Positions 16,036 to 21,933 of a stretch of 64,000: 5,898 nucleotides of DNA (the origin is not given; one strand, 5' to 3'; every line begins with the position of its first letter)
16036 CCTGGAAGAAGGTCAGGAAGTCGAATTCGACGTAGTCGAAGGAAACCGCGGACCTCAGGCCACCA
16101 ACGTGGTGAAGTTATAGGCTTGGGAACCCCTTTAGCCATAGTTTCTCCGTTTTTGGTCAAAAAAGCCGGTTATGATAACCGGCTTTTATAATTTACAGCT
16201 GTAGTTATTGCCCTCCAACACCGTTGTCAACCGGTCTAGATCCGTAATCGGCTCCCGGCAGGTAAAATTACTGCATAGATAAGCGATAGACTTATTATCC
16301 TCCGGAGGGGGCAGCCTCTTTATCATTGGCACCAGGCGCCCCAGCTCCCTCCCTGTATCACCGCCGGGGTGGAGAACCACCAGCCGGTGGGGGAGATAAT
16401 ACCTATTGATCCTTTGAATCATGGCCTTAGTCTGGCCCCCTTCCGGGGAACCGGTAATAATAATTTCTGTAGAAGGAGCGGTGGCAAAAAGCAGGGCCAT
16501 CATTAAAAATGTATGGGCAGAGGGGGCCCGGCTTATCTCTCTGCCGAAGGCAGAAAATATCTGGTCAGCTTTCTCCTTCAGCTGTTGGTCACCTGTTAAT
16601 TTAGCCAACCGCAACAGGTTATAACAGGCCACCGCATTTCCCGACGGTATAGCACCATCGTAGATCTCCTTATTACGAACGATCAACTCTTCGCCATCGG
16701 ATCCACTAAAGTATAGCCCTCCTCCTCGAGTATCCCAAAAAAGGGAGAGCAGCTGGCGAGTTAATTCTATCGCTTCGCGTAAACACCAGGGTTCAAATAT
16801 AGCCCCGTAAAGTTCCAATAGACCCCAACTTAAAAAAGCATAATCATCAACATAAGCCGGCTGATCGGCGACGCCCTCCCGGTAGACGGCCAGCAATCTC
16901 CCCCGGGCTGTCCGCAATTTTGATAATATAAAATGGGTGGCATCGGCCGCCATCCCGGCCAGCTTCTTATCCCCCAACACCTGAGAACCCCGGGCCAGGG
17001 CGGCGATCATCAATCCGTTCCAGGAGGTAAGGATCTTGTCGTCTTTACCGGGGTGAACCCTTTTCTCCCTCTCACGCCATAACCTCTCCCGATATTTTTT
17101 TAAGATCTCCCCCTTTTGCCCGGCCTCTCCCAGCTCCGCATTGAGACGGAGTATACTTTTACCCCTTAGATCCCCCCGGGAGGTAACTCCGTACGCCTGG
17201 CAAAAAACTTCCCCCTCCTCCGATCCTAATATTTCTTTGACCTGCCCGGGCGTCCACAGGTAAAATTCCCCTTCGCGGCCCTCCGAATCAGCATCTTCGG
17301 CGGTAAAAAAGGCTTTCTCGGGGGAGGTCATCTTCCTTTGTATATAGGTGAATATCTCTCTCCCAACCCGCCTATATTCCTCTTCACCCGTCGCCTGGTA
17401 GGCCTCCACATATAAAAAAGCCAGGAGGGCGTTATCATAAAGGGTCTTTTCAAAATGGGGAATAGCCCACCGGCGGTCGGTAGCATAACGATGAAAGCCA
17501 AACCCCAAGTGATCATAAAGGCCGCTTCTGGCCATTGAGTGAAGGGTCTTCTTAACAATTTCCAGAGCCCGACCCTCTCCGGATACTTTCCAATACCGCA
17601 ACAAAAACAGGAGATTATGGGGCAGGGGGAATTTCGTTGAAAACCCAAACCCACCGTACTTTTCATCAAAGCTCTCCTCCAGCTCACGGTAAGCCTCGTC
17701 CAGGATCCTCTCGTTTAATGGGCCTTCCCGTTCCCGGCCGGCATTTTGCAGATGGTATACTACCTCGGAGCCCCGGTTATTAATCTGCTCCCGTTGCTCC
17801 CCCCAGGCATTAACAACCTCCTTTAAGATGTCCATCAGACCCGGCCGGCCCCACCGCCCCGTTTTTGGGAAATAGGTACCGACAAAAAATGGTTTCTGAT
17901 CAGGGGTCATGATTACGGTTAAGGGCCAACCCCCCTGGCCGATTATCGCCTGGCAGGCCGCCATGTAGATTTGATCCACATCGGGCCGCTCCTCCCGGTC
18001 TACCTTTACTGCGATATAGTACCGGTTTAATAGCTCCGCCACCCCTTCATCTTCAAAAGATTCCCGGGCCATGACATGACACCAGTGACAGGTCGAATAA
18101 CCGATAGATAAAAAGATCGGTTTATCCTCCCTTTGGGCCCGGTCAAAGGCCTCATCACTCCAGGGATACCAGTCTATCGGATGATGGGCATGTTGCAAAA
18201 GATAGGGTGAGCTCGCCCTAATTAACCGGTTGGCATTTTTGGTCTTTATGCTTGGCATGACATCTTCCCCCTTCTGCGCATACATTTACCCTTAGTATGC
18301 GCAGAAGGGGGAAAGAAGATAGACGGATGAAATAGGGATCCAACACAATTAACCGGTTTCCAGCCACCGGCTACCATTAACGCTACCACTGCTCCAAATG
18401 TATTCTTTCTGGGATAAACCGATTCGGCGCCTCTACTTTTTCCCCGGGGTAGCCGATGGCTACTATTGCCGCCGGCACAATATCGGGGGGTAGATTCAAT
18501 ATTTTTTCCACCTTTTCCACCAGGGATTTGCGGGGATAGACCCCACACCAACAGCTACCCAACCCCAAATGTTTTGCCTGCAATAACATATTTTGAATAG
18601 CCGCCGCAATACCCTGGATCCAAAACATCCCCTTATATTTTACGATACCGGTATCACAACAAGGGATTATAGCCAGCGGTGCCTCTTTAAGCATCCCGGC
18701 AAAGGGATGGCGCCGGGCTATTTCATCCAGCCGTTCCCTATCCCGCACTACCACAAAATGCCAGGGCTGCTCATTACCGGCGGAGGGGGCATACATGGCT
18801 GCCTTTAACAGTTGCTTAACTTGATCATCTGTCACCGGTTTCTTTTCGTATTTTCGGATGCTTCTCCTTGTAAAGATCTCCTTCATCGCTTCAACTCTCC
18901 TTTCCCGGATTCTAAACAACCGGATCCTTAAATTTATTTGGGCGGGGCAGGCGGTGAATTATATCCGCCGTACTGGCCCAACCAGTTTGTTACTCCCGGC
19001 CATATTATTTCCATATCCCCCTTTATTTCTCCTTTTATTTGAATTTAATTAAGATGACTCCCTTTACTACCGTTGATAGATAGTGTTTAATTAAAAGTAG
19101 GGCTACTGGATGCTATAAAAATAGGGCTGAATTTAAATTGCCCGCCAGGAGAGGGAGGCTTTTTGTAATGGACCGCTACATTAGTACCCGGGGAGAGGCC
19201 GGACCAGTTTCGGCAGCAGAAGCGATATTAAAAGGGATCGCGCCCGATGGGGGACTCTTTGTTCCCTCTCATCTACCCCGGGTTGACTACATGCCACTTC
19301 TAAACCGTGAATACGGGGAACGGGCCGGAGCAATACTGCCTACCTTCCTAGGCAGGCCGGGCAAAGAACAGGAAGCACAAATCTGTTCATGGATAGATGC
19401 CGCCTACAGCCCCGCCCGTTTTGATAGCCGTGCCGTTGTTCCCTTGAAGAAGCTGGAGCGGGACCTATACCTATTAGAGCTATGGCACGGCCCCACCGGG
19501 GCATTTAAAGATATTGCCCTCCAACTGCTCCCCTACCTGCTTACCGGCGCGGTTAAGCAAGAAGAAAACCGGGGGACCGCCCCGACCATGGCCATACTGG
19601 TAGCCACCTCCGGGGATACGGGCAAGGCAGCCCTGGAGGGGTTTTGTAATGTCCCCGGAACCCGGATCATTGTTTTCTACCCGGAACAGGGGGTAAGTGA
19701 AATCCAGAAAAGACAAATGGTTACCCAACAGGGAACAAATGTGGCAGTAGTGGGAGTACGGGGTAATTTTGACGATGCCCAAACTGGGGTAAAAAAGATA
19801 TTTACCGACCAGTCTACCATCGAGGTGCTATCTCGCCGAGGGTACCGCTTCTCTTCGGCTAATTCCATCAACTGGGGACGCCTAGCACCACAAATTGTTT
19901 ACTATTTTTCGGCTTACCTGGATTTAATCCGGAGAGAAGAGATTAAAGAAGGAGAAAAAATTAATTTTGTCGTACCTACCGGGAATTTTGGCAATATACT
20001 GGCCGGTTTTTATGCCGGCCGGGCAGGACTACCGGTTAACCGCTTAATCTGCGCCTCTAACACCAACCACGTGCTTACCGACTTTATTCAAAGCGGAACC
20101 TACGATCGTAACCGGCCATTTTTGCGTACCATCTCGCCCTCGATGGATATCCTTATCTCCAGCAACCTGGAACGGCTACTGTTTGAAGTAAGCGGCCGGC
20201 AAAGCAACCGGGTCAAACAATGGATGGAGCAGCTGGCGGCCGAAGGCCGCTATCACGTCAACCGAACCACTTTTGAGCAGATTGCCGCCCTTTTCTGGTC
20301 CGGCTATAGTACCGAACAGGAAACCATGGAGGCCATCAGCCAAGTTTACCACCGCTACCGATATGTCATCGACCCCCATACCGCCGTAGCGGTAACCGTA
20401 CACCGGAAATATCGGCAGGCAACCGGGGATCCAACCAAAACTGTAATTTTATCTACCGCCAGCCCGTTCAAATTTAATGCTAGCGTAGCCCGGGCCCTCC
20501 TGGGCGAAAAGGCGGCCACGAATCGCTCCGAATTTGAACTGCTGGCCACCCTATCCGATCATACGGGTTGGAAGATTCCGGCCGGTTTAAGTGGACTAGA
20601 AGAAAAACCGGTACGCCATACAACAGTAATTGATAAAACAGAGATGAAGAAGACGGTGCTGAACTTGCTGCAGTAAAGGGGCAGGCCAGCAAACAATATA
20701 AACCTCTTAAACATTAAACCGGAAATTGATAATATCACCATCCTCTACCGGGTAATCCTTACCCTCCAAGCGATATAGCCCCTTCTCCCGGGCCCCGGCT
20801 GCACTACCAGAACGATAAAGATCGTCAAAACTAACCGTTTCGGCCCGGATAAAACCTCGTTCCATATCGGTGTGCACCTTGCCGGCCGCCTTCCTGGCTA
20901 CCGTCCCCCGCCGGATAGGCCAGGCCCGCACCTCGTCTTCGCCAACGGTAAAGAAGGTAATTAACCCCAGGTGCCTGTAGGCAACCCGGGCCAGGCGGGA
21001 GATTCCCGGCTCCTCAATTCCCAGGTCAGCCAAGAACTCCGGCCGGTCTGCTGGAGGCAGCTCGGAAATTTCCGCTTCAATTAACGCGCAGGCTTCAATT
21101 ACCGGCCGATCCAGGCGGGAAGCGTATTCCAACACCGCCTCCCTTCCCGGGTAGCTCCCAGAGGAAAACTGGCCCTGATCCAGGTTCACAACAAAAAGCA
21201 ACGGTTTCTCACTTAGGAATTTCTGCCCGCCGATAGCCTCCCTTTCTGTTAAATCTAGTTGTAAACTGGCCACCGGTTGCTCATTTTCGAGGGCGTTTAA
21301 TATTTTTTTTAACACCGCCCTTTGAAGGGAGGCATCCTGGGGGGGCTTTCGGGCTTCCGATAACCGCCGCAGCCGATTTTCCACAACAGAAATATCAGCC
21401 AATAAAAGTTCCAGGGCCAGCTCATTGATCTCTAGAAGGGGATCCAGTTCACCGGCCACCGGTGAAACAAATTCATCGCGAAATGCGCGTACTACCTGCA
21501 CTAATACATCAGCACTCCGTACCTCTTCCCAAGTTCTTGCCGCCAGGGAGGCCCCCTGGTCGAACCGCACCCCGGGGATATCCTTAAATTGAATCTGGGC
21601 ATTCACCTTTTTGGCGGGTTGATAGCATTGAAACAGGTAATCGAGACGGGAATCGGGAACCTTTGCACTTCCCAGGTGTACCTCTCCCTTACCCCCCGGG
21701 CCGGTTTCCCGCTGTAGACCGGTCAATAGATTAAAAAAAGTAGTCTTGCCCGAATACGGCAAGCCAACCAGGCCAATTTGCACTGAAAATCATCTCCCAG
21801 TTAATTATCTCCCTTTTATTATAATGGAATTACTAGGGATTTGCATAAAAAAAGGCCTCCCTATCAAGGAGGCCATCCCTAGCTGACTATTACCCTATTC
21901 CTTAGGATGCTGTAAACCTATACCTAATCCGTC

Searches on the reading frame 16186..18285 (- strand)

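Call 12: search_protein_families(library=pfam, proteins=[window:16186-18285:-], max_evalue=0.00001)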
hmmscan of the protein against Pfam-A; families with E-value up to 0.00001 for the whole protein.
window:16186-18285:- (699 aa): 2 families
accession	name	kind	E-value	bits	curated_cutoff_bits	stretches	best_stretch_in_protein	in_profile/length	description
PF03190.21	Thioredox_DsbH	-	8e-77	257.2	27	1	19-179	2-162/163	Protein of unknown function, DUF255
PF13899.12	Thioredoxin_7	-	1.8e-10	41.3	27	1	38-102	1-65/83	Thioredoxin-like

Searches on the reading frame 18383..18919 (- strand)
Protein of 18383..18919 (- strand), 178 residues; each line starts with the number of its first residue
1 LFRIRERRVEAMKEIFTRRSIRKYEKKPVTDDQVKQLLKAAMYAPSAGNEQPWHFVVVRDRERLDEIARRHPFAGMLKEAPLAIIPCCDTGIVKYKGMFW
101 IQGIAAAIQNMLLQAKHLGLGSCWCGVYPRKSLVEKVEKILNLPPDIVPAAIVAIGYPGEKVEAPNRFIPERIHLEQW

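Call 12: search_protein_families(library=pfam, proteins=[window:18383-18919:-], max_evalue=0.00001)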
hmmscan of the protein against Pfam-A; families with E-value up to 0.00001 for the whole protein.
window:18383-18919:- (178 aa): 2 families
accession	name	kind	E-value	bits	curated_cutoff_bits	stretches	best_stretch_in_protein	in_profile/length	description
PF00881.29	Nitroreductase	-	5.1e-32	111.8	23.5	2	16-68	2-54/167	Nitroreductase family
PF14512.11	TM1586_NiRdase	-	4.2e-17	62.9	27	1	31-78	157-192/215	Putative TM nitroreductase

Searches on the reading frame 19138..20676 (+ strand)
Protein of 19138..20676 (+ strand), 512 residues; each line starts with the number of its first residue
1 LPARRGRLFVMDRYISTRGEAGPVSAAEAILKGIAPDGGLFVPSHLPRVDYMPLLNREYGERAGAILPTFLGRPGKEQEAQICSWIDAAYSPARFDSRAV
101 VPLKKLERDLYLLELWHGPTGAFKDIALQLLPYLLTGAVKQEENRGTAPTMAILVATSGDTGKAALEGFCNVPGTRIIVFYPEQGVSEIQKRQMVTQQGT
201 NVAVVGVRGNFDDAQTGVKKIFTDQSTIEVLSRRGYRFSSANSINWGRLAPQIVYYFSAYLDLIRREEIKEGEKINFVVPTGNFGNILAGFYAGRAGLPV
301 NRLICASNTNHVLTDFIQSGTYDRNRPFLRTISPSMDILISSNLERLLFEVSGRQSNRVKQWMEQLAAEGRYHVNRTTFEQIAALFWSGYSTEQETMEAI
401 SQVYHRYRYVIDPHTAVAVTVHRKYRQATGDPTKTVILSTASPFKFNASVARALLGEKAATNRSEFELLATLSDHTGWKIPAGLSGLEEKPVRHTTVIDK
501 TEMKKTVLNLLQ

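Call 12: search_protein_families(library=pfam, proteins=[window:19138-20676:+], max_evalue=0.00001)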
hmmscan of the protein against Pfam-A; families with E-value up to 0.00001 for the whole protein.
window:19138-20676:+ (512 aa): 3 families
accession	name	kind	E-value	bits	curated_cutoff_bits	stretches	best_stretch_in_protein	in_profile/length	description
PF00291.31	PALP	-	4.1e-20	72.7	35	1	104-438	18-292/295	Pyridoxal-phosphate dependent enzyme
PF14821.11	Thr_synth_N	-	2.4e-14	53.7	25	1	13-90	1-79/79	Threonine synthase N terminus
PF24857.1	THR4_C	-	8e-10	39.2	27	1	415-461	1-48/85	Threonine synthase, C-terminal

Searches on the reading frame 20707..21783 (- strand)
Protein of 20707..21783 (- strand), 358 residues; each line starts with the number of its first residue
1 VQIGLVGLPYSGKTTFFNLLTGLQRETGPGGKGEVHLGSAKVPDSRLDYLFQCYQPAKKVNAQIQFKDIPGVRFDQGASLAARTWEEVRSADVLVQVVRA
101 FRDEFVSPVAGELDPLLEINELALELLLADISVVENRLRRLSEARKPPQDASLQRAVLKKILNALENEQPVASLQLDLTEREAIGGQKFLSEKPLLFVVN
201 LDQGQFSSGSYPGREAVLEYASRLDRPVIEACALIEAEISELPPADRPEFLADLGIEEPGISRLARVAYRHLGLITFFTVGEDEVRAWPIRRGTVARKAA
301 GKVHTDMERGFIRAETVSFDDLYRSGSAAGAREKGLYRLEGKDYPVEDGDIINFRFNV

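Call 12: search_protein_families(library=pfam, proteins=[window:20707-21783:-], max_evalue=0.00001)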
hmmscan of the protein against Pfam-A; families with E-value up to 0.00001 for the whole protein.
window:20707-21783:- (358 aa): 2 families
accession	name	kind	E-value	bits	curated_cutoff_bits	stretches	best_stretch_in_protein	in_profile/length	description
PF06071.19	YchF-GTPase_C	-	1.5e-35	121.6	27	1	274-357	1-84/84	Protein of unknown function (DUF933)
PF01926.29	MMR_HSR1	-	9.1e-07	29.4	21.9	1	2-109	1-92/113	50S ribosome-binding GTPase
